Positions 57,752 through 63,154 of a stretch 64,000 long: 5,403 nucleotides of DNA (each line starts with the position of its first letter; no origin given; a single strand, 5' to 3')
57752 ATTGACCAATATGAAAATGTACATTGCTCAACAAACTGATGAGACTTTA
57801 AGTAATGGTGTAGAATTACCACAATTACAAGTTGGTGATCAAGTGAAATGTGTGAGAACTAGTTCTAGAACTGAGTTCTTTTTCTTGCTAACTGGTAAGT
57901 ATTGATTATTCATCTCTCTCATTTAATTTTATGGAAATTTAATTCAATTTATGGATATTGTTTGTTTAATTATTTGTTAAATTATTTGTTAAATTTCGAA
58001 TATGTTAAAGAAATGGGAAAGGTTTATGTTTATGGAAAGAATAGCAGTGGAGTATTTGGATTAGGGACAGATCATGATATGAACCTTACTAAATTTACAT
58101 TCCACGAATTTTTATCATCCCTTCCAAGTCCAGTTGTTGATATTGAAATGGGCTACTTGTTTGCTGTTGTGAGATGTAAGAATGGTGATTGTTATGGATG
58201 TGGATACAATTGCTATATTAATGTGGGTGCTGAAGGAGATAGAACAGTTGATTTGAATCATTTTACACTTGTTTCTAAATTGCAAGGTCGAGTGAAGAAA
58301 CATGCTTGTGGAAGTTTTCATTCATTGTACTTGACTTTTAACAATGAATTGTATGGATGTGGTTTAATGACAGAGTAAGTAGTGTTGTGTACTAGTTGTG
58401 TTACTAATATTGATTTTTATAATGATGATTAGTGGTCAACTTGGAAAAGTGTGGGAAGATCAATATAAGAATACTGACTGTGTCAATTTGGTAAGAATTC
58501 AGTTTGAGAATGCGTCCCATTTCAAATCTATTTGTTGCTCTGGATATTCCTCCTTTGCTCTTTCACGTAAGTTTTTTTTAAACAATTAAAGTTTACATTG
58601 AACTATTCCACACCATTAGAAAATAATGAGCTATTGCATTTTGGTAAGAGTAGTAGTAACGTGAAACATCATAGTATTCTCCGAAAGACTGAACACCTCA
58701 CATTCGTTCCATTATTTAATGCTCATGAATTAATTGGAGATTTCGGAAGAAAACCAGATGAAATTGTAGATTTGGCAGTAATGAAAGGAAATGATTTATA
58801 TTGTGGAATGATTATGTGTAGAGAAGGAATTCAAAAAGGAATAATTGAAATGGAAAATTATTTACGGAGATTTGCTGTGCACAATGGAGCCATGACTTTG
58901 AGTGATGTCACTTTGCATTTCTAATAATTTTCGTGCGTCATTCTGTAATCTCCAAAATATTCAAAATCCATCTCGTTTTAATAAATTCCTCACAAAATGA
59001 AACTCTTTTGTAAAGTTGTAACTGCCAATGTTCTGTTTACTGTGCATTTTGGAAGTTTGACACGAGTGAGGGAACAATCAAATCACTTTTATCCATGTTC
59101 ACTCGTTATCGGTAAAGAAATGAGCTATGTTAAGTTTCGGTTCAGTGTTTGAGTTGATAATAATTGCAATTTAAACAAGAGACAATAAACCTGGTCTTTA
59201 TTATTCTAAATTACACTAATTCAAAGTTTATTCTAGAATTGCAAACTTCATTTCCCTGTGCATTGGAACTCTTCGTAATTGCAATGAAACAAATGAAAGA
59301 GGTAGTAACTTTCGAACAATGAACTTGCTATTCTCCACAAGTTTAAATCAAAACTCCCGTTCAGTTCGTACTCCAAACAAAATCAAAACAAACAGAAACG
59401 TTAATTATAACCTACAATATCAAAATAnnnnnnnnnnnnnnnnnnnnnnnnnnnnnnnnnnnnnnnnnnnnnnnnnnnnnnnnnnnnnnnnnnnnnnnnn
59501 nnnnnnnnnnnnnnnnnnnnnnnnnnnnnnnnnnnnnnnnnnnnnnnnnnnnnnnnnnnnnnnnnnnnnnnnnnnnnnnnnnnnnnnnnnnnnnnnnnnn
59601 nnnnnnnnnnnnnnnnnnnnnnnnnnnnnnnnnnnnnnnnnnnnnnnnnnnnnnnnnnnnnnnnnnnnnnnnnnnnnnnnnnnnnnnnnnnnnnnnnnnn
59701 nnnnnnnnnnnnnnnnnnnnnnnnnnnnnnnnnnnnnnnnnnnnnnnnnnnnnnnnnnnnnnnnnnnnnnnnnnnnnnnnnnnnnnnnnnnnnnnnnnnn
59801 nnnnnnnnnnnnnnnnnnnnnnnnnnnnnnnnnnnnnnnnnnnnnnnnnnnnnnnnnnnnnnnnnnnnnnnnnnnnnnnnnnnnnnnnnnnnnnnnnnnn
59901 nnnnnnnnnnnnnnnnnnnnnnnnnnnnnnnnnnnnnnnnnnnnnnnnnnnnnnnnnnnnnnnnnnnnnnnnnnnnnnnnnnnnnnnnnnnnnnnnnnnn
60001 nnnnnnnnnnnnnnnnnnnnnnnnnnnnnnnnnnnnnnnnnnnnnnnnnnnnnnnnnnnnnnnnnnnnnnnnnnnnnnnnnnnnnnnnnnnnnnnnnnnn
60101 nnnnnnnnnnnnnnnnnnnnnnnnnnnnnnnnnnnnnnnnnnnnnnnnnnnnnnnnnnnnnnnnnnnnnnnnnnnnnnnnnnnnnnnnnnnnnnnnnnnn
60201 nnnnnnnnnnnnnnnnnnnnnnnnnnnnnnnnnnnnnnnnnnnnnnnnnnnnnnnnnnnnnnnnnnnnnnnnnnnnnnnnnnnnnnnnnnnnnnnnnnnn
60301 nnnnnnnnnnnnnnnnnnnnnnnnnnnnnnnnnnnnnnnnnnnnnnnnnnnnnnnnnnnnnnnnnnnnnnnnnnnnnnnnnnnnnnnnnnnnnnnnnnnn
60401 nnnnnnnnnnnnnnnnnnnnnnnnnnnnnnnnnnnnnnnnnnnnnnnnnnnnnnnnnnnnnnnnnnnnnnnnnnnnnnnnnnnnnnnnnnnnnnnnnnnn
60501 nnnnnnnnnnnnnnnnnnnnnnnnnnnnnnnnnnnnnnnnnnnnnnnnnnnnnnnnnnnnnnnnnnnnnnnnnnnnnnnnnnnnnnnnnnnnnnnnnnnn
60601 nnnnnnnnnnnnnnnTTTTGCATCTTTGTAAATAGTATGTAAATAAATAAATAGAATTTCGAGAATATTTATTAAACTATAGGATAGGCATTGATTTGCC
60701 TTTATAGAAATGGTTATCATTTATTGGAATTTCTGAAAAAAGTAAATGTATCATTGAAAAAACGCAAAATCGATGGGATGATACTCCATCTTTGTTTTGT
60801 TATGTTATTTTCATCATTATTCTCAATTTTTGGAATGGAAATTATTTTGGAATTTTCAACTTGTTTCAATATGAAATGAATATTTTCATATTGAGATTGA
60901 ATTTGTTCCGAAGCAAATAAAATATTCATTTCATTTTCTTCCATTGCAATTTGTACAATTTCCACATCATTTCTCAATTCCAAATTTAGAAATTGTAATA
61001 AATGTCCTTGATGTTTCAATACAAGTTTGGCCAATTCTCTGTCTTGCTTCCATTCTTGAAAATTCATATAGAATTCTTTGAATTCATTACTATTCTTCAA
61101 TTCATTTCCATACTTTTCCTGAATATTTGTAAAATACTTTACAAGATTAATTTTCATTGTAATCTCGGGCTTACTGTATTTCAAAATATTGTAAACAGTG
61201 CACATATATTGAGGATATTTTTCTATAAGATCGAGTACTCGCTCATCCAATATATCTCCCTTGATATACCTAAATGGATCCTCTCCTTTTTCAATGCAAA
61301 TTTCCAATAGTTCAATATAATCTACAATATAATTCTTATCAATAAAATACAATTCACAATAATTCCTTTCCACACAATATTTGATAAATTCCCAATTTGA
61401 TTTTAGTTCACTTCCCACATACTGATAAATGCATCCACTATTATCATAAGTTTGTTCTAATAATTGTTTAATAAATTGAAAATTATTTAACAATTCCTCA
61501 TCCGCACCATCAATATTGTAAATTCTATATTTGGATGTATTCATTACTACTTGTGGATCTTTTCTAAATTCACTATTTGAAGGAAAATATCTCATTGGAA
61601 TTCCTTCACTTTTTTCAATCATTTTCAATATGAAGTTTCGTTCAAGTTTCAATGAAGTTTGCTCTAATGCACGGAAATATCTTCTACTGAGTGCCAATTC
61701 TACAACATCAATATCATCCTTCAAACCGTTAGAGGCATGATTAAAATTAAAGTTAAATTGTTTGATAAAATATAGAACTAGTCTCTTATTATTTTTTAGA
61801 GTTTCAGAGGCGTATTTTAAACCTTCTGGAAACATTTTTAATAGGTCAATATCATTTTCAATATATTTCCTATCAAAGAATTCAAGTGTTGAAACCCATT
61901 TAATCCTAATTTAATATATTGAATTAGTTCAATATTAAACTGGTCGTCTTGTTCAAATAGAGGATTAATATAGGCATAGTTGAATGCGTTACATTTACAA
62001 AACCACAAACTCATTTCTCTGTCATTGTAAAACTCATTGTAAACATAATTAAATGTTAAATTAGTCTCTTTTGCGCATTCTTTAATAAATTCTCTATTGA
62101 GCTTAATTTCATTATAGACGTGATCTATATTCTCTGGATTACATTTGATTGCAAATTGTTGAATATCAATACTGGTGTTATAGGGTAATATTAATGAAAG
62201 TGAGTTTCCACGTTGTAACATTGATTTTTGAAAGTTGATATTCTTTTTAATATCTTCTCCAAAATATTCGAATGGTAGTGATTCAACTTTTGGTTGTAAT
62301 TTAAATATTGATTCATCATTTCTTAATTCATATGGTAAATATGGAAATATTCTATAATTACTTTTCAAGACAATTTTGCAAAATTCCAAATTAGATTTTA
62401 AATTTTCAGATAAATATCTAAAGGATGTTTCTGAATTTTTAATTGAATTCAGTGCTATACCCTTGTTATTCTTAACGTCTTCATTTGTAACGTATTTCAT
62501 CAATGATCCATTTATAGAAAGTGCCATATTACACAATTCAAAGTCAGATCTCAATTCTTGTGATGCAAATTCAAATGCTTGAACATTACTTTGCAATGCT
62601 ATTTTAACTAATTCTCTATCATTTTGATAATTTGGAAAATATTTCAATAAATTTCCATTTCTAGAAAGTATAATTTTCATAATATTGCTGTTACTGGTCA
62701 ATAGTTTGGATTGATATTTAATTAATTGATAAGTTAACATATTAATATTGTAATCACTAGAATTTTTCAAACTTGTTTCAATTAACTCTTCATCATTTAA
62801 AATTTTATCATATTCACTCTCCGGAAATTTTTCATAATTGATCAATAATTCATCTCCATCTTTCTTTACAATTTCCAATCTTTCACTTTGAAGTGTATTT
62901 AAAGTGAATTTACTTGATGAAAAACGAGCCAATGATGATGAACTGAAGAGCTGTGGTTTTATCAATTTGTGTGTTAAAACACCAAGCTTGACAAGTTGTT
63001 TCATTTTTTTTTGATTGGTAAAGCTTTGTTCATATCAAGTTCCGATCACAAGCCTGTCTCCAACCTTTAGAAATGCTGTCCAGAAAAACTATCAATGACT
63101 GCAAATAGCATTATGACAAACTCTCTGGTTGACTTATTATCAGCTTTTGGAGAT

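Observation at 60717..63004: Split DUF4116-like gene: two same-strand ORFs 2 nt apart in different frames, joinable by a 26-nt GT..AG micro-intron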

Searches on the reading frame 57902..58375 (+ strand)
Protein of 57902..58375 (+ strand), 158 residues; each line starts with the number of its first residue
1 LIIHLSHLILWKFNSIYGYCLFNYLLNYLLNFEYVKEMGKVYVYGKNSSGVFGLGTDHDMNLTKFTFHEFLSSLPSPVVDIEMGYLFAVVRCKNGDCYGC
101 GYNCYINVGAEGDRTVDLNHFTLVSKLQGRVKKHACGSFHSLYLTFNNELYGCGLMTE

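Call 31: search_protein_families(library=pfam, proteins=[window:57902-58375:+], max_evalue=0.001)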
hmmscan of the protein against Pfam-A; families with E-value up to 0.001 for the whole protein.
window:57902-58375:+ (158 aa): 3 families
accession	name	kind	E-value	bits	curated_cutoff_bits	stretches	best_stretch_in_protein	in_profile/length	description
PF13540.12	RCC1_2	-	1.6e-16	60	22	2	131-156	1-26/30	Regulator of chromosome condensation (RCC1) repeat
PF25390.1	WD40_RLD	-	3.8e-15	56.5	150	1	35-155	210-324/363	RCC1-like domain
PF00415.24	RCC1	-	5.7e-08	33.6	21.7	0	94-144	1-50/50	Regulator of chromosome condensation (RCC1) repeat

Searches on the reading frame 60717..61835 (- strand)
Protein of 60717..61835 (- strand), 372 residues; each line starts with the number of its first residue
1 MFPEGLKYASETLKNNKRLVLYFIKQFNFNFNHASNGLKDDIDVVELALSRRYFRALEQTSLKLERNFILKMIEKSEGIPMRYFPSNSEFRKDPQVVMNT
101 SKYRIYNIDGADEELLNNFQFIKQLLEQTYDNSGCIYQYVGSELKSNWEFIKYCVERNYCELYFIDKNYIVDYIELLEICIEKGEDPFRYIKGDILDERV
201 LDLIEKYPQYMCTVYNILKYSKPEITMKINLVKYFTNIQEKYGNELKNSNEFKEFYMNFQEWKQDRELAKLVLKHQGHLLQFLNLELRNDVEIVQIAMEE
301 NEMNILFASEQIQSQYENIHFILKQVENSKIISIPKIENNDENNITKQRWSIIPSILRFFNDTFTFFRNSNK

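Call 5: search_protein_families(library=pfam, proteins=[window:60717-61835:-], max_evalue=0.01)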
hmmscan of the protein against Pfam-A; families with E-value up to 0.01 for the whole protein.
window:60717-61835:- (372 aa): 1 family
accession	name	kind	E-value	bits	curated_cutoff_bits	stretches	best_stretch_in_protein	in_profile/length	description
PF13475.11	DUF4116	-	6.7e-30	102.8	24.9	4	265-313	1-49/49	Domain of unknown function (DUF4116)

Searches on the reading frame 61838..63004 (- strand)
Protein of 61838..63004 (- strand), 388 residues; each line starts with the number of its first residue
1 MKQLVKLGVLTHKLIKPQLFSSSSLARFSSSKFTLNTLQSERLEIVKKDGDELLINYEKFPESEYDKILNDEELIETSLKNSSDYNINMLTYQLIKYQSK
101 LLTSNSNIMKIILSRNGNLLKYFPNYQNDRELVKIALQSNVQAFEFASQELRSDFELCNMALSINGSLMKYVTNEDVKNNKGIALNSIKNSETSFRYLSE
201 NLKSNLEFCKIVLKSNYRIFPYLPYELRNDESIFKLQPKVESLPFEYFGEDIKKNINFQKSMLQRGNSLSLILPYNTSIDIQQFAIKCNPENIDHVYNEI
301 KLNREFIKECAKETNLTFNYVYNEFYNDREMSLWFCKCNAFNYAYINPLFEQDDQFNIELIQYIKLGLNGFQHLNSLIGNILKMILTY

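Call 5: search_protein_families(library=pfam, proteins=[window:61838-63004:-], max_evalue=0.01)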
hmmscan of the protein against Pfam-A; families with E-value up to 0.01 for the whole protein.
window:61838-63004:- (388 aa): 1 family
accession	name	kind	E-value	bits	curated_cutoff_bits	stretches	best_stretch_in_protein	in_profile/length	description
PF13475.11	DUF4116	-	2.4e-34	117.1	24.9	4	107-152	3-49/49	Domain of unknown function (DUF4116)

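Call 12: list_cluster_members(proteins=[window:61841-63004:-, window:60720-61835:-, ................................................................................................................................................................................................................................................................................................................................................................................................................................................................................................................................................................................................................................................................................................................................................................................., P0001])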
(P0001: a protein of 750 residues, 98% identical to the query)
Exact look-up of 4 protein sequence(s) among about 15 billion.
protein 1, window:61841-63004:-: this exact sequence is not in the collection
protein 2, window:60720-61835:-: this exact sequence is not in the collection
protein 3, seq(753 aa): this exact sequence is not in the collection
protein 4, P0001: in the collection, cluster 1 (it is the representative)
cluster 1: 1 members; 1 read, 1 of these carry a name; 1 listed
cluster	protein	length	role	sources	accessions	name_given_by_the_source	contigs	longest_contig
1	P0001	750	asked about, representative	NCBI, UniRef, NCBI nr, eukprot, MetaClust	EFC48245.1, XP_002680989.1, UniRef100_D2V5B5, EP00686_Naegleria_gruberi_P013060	predicted protein [Naegleria gruberi] | Predicted protein n=1 Tax=Naegleria gruberi TaxID=5762 RepID=D2V5B5_NAEGR | uncharacterized protein NAEGRDRAFT_64081 [Naegleria gruberi]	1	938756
